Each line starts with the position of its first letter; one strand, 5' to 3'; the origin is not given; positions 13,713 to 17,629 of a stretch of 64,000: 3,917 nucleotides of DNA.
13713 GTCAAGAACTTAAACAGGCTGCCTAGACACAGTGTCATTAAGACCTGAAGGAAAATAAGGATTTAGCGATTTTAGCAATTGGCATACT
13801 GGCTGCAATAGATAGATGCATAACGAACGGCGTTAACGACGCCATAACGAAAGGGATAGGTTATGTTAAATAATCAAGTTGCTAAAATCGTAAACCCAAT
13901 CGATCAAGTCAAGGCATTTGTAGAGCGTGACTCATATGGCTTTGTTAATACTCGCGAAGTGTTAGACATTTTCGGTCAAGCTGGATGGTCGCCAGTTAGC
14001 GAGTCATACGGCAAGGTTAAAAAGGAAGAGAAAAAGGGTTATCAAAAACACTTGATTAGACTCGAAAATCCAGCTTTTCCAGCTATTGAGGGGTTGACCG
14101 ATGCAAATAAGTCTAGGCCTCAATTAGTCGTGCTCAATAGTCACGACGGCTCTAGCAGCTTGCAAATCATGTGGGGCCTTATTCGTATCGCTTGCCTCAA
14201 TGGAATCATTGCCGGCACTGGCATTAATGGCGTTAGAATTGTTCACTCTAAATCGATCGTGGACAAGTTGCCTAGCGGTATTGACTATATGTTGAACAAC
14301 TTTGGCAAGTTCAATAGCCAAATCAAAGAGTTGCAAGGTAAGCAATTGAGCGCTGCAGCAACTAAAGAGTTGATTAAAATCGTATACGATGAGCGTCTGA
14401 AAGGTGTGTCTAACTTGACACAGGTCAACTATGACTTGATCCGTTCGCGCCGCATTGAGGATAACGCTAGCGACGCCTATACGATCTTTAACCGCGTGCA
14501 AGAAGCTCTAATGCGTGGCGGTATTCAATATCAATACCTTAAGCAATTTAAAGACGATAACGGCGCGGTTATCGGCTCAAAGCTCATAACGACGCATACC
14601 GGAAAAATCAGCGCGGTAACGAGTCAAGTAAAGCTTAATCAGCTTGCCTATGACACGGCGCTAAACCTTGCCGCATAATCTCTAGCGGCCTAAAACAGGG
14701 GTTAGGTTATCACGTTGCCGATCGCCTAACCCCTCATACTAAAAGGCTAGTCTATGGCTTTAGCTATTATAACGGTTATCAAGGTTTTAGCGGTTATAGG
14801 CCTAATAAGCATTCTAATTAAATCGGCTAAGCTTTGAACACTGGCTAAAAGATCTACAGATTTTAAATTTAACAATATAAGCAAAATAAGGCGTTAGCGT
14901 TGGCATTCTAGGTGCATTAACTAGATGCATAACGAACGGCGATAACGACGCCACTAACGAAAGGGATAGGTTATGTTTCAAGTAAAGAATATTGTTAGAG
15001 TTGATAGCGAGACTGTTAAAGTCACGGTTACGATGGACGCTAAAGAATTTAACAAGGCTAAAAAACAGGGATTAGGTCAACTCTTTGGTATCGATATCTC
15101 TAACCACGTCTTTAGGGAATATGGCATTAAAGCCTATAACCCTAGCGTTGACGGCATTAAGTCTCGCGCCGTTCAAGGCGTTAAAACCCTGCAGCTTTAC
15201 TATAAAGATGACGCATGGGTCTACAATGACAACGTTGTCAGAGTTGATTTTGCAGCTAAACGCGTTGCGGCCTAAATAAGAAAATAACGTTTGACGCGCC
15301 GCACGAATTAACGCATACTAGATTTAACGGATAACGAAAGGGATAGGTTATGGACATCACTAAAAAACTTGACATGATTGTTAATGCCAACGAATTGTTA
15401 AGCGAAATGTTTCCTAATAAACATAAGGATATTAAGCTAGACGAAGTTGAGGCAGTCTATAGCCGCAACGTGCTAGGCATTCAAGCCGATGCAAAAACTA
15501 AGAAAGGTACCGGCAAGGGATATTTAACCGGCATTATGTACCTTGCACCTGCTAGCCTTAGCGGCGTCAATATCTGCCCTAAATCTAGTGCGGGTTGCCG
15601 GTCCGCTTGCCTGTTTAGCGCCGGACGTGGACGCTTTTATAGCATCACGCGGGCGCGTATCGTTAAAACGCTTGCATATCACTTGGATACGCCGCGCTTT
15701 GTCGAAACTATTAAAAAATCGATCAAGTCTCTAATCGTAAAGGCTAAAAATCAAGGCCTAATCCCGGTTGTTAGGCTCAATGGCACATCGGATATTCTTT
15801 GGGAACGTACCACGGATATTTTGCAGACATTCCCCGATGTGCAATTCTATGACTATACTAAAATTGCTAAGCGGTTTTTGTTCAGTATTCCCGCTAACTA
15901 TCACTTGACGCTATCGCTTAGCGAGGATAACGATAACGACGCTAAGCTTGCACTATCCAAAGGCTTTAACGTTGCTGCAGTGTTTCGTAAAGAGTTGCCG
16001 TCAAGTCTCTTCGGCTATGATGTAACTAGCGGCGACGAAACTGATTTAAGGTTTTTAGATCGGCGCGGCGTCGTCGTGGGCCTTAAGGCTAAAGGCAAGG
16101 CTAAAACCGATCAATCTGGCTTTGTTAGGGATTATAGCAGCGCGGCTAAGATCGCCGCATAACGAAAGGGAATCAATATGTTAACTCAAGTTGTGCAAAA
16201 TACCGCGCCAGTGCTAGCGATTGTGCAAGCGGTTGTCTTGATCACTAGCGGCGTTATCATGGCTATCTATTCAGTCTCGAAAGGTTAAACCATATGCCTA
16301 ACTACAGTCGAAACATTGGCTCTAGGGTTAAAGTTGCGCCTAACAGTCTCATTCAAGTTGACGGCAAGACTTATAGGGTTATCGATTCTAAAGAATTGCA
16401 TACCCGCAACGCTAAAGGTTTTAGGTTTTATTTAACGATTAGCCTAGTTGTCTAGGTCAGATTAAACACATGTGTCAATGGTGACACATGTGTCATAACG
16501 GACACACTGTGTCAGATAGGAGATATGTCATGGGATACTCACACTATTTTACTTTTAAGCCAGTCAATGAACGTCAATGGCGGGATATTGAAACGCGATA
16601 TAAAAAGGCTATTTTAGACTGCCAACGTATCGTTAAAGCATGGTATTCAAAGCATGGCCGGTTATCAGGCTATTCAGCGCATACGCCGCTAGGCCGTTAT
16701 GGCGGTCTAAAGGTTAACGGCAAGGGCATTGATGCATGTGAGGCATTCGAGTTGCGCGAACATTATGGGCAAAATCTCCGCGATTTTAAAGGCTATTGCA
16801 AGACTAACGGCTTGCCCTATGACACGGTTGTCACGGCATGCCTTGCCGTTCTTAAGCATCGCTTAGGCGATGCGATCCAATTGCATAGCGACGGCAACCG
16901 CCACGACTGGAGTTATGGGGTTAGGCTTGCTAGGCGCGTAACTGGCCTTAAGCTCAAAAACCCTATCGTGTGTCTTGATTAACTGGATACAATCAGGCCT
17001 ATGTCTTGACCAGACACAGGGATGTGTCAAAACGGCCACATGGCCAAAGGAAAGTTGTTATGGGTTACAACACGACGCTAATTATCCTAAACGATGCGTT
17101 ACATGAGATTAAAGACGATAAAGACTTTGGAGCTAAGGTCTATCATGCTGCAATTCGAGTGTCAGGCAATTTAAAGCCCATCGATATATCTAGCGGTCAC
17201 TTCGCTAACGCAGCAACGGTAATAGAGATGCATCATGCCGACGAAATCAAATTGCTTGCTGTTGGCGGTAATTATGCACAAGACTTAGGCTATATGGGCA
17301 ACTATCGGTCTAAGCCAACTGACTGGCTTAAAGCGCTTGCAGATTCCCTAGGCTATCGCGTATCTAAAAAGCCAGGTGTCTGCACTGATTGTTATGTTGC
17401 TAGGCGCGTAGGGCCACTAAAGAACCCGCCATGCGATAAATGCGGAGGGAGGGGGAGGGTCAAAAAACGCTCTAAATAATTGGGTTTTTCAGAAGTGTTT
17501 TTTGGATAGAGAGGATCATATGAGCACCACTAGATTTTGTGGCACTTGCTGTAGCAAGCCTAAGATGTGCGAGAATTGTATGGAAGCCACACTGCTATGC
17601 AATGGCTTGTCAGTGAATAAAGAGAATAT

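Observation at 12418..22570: Family of at least 6 near-identical sigma70-like promoters with a conserved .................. spacer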

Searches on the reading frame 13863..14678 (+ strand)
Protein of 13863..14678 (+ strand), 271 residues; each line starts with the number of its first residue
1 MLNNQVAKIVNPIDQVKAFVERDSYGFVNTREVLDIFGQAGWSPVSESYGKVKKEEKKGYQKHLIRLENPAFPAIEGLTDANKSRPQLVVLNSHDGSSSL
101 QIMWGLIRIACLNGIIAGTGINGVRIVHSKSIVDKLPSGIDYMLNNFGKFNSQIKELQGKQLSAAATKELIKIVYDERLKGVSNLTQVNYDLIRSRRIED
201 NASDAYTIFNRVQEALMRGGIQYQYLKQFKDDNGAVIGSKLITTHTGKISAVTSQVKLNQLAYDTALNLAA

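Call 12: search_protein_families(library=pfam, proteins=[window:13863-14678:+], max_evalue=0.01)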
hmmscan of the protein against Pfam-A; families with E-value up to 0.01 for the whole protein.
window:13863-14678:+ (271 aa): 1 family
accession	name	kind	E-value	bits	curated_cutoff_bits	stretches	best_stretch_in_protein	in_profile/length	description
PF06067.16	DUF932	-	4.5e-28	99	23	1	22-226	6-212/227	Domain of unknown function (DUF932)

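Call 19: find_encoding_contigs(protein=window:13863-14678:+, flank=10000, max_places=6)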
Protein window:13863-14678:+ (271 aa): 1 contig read that carries it; 1 place shown.
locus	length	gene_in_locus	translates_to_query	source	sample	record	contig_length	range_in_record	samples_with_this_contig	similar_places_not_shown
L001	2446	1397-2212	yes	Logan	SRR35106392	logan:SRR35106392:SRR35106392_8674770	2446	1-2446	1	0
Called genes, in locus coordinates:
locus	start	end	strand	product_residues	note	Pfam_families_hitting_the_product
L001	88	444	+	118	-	-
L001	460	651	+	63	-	-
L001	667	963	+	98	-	-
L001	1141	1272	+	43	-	-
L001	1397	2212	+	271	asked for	PF06067:DUF932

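Call 47: search_protein_families(library=phrogs, proteins=[window:13863-14678:+], max_evalue=0.001)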
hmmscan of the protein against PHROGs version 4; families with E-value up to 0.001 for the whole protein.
window:13863-14678:+ (271 aa): 3 families
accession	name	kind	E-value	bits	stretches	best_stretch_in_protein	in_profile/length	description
phrog_12094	-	unknown function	5.7e-32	112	1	24-269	43-274/281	-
phrog_1221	-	unknown function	9.5e-06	25.9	1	83-134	159-213/355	-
phrog_1362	-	unknown function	0.00087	19.5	0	89-190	220-321/391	-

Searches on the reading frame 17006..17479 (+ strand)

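Call 47: search_protein_families(library=phrogs, proteins=[window:17006-17479:+], max_evalue=0.001)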
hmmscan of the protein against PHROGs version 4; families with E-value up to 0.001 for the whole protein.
window:17006-17479:+ (157 aa): 1 family
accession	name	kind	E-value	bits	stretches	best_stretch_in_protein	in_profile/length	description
phrog_7147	-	unknown function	7e-18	66.2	1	19-123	1-104/105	-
